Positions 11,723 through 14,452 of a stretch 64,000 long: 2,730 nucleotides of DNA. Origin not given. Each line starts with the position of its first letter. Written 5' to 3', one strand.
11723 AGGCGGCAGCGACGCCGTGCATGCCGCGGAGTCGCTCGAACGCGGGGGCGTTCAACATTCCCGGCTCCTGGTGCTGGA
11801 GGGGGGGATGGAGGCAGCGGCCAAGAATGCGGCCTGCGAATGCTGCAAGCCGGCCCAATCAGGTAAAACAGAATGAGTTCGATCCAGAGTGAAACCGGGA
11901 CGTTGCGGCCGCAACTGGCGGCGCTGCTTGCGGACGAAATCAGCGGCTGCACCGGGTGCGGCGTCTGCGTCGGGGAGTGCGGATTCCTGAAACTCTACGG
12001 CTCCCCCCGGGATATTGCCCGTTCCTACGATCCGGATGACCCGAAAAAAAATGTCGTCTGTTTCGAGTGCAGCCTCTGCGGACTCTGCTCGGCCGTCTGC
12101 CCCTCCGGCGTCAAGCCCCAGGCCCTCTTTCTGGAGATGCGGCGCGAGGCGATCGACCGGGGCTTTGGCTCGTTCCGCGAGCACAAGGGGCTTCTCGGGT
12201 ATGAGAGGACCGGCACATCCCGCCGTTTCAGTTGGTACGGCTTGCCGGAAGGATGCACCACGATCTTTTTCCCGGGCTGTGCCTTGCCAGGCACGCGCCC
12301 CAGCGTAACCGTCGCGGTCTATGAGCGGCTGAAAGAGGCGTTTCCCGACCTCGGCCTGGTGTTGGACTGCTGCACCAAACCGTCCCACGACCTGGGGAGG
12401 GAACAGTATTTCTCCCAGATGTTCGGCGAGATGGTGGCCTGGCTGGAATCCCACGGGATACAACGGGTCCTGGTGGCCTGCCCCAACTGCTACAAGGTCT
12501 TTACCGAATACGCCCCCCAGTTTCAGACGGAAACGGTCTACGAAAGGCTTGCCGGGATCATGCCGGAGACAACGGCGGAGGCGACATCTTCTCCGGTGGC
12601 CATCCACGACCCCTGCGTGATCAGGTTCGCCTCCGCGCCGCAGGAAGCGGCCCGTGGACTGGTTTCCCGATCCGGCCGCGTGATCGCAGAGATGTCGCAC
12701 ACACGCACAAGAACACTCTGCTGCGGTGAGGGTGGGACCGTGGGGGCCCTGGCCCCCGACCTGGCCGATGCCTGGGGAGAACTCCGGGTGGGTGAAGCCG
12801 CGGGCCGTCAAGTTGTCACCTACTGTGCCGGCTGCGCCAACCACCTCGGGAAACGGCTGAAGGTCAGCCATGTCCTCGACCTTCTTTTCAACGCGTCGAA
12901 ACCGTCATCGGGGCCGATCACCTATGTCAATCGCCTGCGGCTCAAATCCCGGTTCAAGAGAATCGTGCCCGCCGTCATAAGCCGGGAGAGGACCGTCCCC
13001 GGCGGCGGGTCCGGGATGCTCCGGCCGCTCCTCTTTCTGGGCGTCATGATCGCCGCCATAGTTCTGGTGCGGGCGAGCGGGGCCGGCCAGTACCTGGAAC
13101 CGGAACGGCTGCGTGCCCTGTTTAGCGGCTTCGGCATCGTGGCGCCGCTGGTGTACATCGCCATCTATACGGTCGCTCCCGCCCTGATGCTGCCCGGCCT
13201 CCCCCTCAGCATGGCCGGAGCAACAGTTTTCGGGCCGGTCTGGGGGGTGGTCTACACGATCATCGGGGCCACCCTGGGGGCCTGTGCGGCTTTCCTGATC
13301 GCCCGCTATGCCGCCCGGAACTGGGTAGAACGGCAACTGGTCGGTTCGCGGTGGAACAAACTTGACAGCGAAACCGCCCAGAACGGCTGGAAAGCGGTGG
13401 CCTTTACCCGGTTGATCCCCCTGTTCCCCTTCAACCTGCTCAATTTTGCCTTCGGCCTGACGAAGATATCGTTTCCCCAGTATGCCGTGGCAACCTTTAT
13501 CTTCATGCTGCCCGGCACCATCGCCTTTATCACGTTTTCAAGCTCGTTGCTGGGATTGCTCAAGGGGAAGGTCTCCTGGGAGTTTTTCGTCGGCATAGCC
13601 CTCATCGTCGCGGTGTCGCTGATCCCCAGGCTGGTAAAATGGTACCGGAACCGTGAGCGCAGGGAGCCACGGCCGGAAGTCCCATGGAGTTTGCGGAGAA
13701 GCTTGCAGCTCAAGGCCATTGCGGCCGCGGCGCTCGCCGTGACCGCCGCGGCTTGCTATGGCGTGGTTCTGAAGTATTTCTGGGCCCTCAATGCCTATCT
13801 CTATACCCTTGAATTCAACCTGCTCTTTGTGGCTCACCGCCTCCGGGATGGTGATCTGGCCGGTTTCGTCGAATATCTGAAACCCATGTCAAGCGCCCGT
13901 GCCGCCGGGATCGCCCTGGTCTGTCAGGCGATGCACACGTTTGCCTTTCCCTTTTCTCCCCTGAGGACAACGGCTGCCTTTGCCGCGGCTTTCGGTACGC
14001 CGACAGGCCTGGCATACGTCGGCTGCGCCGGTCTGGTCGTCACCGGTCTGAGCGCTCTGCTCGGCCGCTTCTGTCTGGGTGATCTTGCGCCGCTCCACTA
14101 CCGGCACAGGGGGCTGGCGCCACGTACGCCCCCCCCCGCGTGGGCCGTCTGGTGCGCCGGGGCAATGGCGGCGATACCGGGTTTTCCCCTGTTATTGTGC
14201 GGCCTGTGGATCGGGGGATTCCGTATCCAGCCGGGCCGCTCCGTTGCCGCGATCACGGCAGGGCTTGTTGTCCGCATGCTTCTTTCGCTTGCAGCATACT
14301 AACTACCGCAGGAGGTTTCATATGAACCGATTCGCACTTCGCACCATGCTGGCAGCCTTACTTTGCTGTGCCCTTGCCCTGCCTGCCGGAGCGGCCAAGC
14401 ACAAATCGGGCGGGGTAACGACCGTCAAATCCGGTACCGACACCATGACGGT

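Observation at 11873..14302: Single 809-codon ORF fusing an HdrD/GlpC-like Fe-S (CCG-domain) oxidoreductase to a DedA/TVP38 membrane protein plus an extra C-terminal TM domain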

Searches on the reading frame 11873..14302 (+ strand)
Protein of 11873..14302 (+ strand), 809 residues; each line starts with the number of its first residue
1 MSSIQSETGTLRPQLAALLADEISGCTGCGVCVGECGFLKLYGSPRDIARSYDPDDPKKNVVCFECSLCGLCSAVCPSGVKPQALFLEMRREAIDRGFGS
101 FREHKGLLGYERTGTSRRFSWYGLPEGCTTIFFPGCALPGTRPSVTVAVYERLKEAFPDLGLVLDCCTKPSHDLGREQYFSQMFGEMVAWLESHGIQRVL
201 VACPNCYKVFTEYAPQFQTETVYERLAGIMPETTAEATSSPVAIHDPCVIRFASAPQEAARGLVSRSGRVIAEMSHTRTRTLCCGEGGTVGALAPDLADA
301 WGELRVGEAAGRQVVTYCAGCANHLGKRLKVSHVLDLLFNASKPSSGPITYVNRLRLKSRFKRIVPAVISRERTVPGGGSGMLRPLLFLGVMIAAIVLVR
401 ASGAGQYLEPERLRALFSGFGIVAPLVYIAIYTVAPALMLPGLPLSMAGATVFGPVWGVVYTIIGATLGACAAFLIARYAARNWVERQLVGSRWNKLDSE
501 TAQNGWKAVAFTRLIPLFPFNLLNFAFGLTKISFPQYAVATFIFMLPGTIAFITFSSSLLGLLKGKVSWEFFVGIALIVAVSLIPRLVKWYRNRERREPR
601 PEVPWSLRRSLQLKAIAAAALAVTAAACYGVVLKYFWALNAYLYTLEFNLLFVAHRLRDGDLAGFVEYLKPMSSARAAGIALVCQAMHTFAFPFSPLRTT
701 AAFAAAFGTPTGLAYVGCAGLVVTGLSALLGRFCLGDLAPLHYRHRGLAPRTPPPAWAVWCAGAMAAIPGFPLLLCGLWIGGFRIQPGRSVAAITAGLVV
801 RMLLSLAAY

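Call 3: search_protein_families(library=pfam, proteins=[window:11873-14302:+], max_evalue=0.01)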
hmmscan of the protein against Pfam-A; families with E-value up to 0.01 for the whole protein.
window:11873-14302:+ (809 aa): 7 families
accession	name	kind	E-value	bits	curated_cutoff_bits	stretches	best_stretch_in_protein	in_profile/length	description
PF09335.16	VTT_dom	-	2.1e-24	86.8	33.9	1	440-556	1-121/123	VTT domain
PF02754.22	CCG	-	6.1e-12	45.9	20.6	2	242-325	1-84/85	Cysteine-rich domain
PF13534.11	Fer4_17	-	1.4e-09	38.8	22.2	1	26-80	2-60/61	4Fe-4S dicluster domain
PF13183.11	Fer4_8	-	2.9e-07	31.4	27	1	23-80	2-68/68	4Fe-4S dicluster domain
PF13237.11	Fer4_10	-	0.00011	22.5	25.5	1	24-77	7-53/53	4Fe-4S dicluster domain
PF13187.11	Fer4_9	-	0.00085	19.7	27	1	26-79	2-50/52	4Fe-4S dicluster domain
PF12838.12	Fer4_7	-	0.0022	18.9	27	1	26-80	2-52/52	4Fe-4S dicluster domain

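Call 4: search_protein_families(library=ncbifam, proteins=[window:11873-14302:+], max_evalue=0.01)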
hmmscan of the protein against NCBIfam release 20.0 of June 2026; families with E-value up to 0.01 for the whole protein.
window:11873-14302:+ (809 aa): 10 families
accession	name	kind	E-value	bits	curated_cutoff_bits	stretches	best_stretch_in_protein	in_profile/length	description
NF045663.1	diclust_near_Sec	equivalog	5.1e-60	203.4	530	1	28-363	310-659/759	pyridine nucleotide-disulfide oxidoreductase/dicluster-binding protein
NF045670.1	quin_L_LdhH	equivalog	4.8e-13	48.3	800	1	130-325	469-685/706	L-lactate dehydrogenase (quinone) large subunit LdhH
NF004898.0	PRK06259.1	equivalog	2.1e-12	46.5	385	1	21-331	131-469/488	fumarate reductase (CoM/CoB) subunit TfrB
NF008434.0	PRK11274.1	equivalog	2.1e-07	30.2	333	1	233-338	296-403/409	glycolate oxidase subunit GlcF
NF045724.1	ferredox_TmcB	equivalog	4.7e-06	25.4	735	1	236-295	309-368/430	electron transfer complex ferredoxin TmcB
TIGR00273.1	TIGR00273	equivalog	1.4e-05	24.2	444.8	1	33-106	311-385/432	LutB/LldF family L-lactate oxidation iron-sulfur protein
NF042909.1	FMH_DH_FwdF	exception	0.00058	19.1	375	1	25-79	16-70/336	tungsten-dependent formylmethanofuran dehydrogenase subunit FwdF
NF041890.1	hdrC_Methbact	equivalog_domain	0.0014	18.2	270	1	20-100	25-108/192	ferredoxin:CoB-CoM heterodisulfide reductase subunit HdrC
NF008369.0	PRK11168.1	equivalog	0.0024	16.8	278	0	25-97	12-91/401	anaerobic glycerol-3-phosphate dehydrogenase subunit C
NF041837.1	rnfC_Methano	equivalog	0.0044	15.9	650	1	18-81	352-414/438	Rnf electron transport complex subunit RnfC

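Call 5: find_homologous_proteins(query=window:11873-14299:+, max_evalue=0.00001)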
Query window:11873-14299:+ (809 aa): 1107 proteins with E <= 0.00001 among 8000 candidates; the best 120 are listed.
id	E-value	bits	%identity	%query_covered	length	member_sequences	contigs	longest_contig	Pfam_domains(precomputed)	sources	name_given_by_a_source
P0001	0.0e+0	1757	95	100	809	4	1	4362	PF09335.17,PF13534.12,PF02754.22,PF13183.12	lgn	-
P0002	0.0e+0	1655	89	100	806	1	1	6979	PF09335.17,PF13534.12,PF02754.22,PF13183.12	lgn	-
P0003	0.0e+0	1638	88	100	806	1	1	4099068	PF09335.17,PF13534.12,PF02754.22,PF13183.12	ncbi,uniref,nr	ncbi:hypothetical protein FO488_11985 [Geobacter sp. FeAm09]|uniref:VTT domain-containing protein n=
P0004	0.0e+0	1413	75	100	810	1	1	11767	PF09335.17,PF13534.12,PF02754.22,PF13183.12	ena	-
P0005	0.0e+0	1390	74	100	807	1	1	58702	PF09335.17,PF13534.12,PF02754.22,PF13183.12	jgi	jgi:uncharacterized membrane protein YdjX (TVP38/TMEM64 family)/Fe-S oxidoreductase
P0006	0.0e+0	1389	75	100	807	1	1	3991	PF09335.17,PF13534.12,PF02754.22,PF13183.12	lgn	-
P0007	0.0e+0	1388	74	100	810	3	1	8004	PF09335.17,PF13534.12,PF02754.22,PF13183.12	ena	-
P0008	0.0e+0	1384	74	100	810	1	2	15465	PF09335.17,PF13534.12,PF02754.22,PF13183.12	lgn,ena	-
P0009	0.0e+0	1369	74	100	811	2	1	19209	PF09335.17,PF13534.12,PF02754.22,PF13183.12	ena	-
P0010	0.0e+0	1368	72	100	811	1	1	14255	PF09335.17,PF13534.12,PF02754.22,PF13183.12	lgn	-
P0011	0.0e+0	1366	73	100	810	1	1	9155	PF09335.17,PF13534.12,PF02754.22,PF13183.12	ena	-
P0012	0.0e+0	1364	73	100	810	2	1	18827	PF09335.17,PF13534.12,PF02754.22,PF13183.12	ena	-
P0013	0.0e+0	1360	74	100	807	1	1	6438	PF09335.17,PF13534.12,PF02754.22,PF13183.12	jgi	jgi:uncharacterized membrane protein YdjX (TVP38/TMEM64 family)/Fe-S oxidoreductase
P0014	0.0e+0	1352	72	100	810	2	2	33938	PF09335.17,PF13534.12,PF02754.22,PF13183.12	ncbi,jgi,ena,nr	ncbi:MAG TPA: hypothetical protein HPP97_14235 [Desulfuromonadales bacterium]|nr:hypothetical protei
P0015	0.0e+0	1349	72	98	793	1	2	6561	PF09335.17,PF13534.12,PF02754.22,PF13183.12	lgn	-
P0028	0.0e+0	1301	70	99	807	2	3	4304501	PF09335.17,PF13534.12,PF02754.22,PF13183.12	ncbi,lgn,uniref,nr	ncbi:iron-sulfur cluster-binding oxidoreductase, CCG domain pair-containing, and membrane protein [G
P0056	5.0e-264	896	52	99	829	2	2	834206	PF09335.17,PF13534.12,PF02754.22,PF13183.12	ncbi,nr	ncbi:MAG: hypothetical protein HGB32_03000 [Geobacteraceae bacterium]|nr:hypothetical protein [Geoba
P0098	4.9e-213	728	53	74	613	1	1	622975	PF09335.17,PF13534.12,PF02754.22,PF13183.12,PF13187.12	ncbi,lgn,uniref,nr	ncbi:Uncharacterized membrane protein YdjX, TVP38/TMEM64 family, SNARE-associated domain [Malonomona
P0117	1.2e-210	720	52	74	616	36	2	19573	PF09335.17,PF12838.13,PF13534.12,PF02754.22,PF13183.12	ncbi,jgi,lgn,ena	ncbi:MAG: VTT domain-containing protein [Thermodesulfovibrionales bacterium]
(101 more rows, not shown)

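Call 9: find_encoding_contigs(protein=P0028, flank=8000, max_places=2)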
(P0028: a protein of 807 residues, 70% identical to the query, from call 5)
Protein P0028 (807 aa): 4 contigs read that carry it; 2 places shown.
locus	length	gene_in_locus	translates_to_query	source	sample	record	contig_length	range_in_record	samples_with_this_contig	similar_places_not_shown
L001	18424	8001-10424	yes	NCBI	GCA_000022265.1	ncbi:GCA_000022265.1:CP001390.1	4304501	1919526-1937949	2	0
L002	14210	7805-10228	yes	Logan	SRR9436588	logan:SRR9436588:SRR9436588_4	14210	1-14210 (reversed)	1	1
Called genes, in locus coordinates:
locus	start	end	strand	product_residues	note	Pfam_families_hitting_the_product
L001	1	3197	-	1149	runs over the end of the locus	PF14522:Cytochrome_C7 (faint), PF22113:Mtrc-MtrF_II-IV_dom (faint), PF18911:PKD_4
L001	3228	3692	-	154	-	-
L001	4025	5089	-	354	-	PF06739:SBBP (faint), PF08450:SGL (faint), PF25021:TEN_NHL (faint), PF01436:NHL (weak)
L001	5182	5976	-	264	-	PF14522:Cytochrome_C7 (faint), PF09699:Paired_CXXCH_1 (weak)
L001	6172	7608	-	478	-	PF00072:Response_reg, PF00158:Sigma54_activat, PF14532:Sigma54_activ_2, PF00004:AAA (weak), PF07728:AAA_5, PF25601:AAA_lid_14, PF02954:HTH_8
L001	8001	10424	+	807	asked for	PF13183:Fer4_8, PF13534:Fer4_17, PF02754:CCG (weak), PF09335:VTT_dom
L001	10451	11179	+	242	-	PF27149:YdjY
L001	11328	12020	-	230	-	PF00072:Response_reg, PF07238:PilZ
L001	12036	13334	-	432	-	PF22046:FabMG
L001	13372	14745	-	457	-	PF00772:DnaB, PF03796:DnaB_C, PF13481:AAA_25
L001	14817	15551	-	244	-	PF11967:RecO_N, PF02565:RecO_C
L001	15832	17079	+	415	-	-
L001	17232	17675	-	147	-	PF13414:TPR_11 (faint), PF14559:TPR_19 (weak)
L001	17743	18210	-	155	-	PF00186:DHFR_1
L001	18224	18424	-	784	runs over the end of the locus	PF00488:MutS_V, PF20297:MSSS (weak), PF01713:Smr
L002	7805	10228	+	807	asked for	PF13183:Fer4_8, PF13534:Fer4_17, PF02754:CCG (weak), PF09335:VTT_dom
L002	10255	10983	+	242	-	PF27149:YdjY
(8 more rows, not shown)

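Call 10: find_encoding_contigs(protein=P0098, flank=8000, max_places=2)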
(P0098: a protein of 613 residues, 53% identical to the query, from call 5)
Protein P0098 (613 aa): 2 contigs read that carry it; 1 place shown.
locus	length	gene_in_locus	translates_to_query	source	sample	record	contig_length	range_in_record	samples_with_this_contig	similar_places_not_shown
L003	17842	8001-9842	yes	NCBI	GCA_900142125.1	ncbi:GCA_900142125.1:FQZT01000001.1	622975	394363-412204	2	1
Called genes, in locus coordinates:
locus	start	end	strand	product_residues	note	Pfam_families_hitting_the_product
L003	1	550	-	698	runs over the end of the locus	-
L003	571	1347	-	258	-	PF14537:Cytochrom_c3_2 (faint), PF09699:Paired_CXXCH_1 (faint), PF14522:Cytochrome_C7 (faint)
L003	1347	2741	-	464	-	PF17170:DUF5128 (faint), PF01436:NHL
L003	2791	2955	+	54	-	-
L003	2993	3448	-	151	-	PF00583:Acetyltransf_1, PF13673:Acetyltransf_10, PF13508:Acetyltransf_7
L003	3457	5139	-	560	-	PF02463:SMC_N, PF13476:AAA_23, PF13304:AAA_21 (faint)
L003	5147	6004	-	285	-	PF01513:NAD_kinase, PF20143:NAD_kinase_C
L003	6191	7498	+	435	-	PF05496:RuvB_N, PF00004:AAA, PF16193:AAA_assoc_2, PF12002:MgsA_C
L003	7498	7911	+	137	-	PF01809:YidD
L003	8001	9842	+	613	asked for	PF02754:CCG (faint), PF13183:Fer4_8, PF13187:Fer4_9 (weak), PF13534:Fer4_17, PF09335:VTT_dom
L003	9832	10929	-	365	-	PF01098:FTSW_RODA_SPOVE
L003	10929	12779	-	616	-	PF03717:PBP_dimer, PF00905:Transpeptidase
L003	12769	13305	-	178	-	PF04093:MreD (weak)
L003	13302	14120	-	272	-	PF04085:MreC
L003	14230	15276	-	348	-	PF00022:Actin, PF06723:MreB_Mbl, PF11104:PilM_2 (faint), PF00012:HSP70, PF14450:FtsA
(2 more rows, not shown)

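Call 11: find_encoding_contigs(protein=P0117, flank=8000, max_places=3)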
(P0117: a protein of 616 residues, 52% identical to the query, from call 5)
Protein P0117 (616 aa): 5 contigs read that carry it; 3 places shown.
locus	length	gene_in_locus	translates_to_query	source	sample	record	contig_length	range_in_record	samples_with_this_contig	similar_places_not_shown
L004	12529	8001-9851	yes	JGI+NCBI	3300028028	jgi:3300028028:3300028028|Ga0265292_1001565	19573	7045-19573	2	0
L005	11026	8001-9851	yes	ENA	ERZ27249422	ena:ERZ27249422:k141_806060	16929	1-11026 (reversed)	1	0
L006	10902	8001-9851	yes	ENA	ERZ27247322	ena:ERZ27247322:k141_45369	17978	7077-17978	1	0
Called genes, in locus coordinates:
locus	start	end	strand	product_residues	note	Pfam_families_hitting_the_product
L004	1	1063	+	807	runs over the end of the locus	PF02190:LON_substr_bdg, PF00004:AAA, PF07728:AAA_5 (weak), PF22667:Lon_lid, PF05362:Lon_C, PF13541:ChlI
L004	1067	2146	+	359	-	PF00586:AIRS, PF02769:AIRS_C (faint)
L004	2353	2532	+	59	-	-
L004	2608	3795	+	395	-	PF01969:Ni_insertion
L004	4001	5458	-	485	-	PF00089:Trypsin, PF13365:Trypsin_2, PF00595:PDZ, PF13180:PDZ_2, PF17820:PDZ_6, PF00595:PDZ (weak), PF13180:PDZ_2, PF17820:PDZ_6 (weak), +3 more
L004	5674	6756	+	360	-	PF01926:MMR_HSR1, PF02421:FeoB_N (weak), PF06071:YchF-GTPase_C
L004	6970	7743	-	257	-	-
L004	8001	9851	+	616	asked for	PF02754:CCG (faint), PF12838:Fer4_7 (weak), PF13183:Fer4_8, PF13534:Fer4_17, PF09335:VTT_dom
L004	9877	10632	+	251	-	PF27149:YdjY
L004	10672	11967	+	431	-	PF06050:HGD-D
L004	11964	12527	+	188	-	?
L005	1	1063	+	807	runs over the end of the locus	PF02190:LON_substr_bdg, PF00004:AAA, PF07728:AAA_5 (weak), PF22667:Lon_lid, PF05362:Lon_C, PF13541:ChlI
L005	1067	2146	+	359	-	PF00586:AIRS, PF02769:AIRS_C (faint)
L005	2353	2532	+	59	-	-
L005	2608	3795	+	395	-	PF01969:Ni_insertion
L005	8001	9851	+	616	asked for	PF02754:CCG (faint), PF12838:Fer4_7 (weak), PF13183:Fer4_8, PF13534:Fer4_17, PF09335:VTT_dom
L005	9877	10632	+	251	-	PF27149:YdjY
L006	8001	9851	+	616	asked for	PF02754:CCG (faint), PF12838:Fer4_7 (weak), PF13183:Fer4_8, PF13534:Fer4_17, PF09335:VTT_dom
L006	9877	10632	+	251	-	PF27149:YdjY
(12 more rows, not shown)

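Call 28: find_encoding_contigs(protein=P0003, flank=6000, max_places=1)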
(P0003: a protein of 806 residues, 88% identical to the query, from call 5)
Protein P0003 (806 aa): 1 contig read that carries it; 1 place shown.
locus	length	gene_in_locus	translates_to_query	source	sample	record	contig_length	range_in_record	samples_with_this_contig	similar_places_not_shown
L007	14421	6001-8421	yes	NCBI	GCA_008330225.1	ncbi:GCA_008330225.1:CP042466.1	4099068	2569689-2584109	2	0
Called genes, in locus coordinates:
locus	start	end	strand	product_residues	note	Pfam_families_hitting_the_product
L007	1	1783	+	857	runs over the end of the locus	PF05231:MASE1, PF13188:PAS_8 (weak), PF13426:PAS_9, PF00989:PAS (weak), PF08448:PAS_4, PF13426:PAS_9, PF00512:HisKA, PF02518:HATPase_c, +1 more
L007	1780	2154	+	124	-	PF00072:Response_reg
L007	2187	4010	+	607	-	PF00072:Response_reg, PF00512:HisKA, PF02518:HATPase_c, PF00072:Response_reg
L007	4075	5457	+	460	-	PF00512:HisKA, PF02518:HATPase_c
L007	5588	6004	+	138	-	-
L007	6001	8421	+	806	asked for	PF13183:Fer4_8, PF13534:Fer4_17, PF02754:CCG (faint), PF09335:VTT_dom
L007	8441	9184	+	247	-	PF27149:YdjY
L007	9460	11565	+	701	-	PF09084:NMT1, PF00989:PAS, PF13188:PAS_8 (weak), PF08447:PAS_3, PF08448:PAS_4 (weak), PF13426:PAS_9, PF00990:GGDEF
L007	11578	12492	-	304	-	PF01180:DHO_dh, PF01207:Dus (faint), PF03060:NMO (weak)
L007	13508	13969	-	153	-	PF13302:Acetyltransf_3 (faint), PF13527:Acetyltransf_9 (weak), PF13673:Acetyltransf_10, PF00583:Acetyltransf_1, PF13523:Acetyltransf_8 (faint), PF13508:Acetyltransf_7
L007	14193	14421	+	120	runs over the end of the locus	-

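Call 29: find_encoding_contigs(protein=P0056, flank=6000, max_places=1)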
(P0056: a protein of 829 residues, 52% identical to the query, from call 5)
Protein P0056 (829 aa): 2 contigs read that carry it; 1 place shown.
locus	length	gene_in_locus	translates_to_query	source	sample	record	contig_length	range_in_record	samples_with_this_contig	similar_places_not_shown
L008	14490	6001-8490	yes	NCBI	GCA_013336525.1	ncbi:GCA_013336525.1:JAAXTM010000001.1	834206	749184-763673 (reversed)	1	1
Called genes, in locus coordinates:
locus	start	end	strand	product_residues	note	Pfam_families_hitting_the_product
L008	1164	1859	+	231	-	-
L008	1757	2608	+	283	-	-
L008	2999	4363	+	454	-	-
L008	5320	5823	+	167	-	PF03243:MerB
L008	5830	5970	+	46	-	-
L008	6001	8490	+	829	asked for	PF13183:Fer4_8, PF13534:Fer4_17, PF02754:CCG (weak), PF09335:VTT_dom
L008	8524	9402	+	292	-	PF27149:YdjY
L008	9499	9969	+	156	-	PF24732:ParE_like (faint)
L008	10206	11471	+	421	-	PF19676:DUF6178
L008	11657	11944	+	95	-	-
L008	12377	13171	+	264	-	PF00582:Usp (weak)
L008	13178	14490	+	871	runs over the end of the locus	PF00690:Cation_ATPase_N, PF00122:E1-E2_ATPase, PF00702:Hydrolase, PF13246:Cation_ATPase, PF08282:Hydrolase_3 (faint), PF00689:Cation_ATPase_C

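Call 34: predict_structure(alignment_id=A1)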
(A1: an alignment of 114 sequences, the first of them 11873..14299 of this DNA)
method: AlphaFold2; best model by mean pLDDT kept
length: 809 residues; sequences in the alignment: 114
mean_pLDDT: 86.7   pTM: 0.64
mean pLDDT of the five models: 86.7, 85.9, 85.3, 83.0, 82.1
residues with pLDDT >= 90: 431; 70-90: 303; 50-70: 65; < 50: 10
segments of 3 or more residues with pLDDT < 50: 1-7
pLDDT, mean of each block of 10 residues (from residue 1): 49 94 90 90 91 86 91 93 95 89 86 91 97 94 95 96 96 94 96 98 96 97 93 68 94 95 91 93 87 85 90 93 91 92 87 95 95 69 73 78 65 74 88 83 76 84 89 88 74 68 75 61 77 87 84 75 70 77 71 58 78 92 90 85 89 95 95 90 95 93 94 94 95 92 89 90 94 95 92 95 86
secondary structure, 60 per line:
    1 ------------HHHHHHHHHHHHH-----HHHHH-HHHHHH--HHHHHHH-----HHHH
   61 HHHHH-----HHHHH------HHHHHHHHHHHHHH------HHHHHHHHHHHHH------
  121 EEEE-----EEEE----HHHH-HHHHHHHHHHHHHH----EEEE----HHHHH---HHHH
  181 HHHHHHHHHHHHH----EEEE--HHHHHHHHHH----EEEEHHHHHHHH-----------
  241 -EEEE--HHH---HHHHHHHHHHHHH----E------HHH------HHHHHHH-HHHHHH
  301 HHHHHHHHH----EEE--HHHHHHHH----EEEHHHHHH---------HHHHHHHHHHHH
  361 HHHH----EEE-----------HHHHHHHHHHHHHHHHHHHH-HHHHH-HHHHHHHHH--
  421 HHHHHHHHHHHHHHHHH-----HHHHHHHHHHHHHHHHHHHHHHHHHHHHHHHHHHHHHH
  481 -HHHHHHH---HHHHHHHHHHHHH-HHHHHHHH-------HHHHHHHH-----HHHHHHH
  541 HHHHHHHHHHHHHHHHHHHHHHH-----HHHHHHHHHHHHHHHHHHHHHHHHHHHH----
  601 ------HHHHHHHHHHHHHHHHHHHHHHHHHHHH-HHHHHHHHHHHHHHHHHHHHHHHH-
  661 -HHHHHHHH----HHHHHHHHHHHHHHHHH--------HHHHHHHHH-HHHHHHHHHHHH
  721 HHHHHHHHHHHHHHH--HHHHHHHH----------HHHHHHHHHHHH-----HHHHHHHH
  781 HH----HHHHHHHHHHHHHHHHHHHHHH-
elements in order (helices of 4 or more, strands of 3 or more residues): H13-25 H31-35 H37-42 H45-51 H57-65 H71-75 H82-95 H102-114 E121-124 E130-133 H138-141 H143-156 E161-164 H169-173 H177-193 E198-201 H204-213 E218-221 H222-229 E242-245 H254-266 H287-293 H295-309 E314-316 H319-326 E331-333 H334-339 H349-364 E369-371 H383-402 H404-408 H410-418 H421-437 H443-480 H482-488 H492-504 H506-513 H521-528 H534-563 H569-596 H607-634 H636-659 H662-669 H674-690 H699-707 H709-735 H738-745 H756-767 H773-782 H787-808
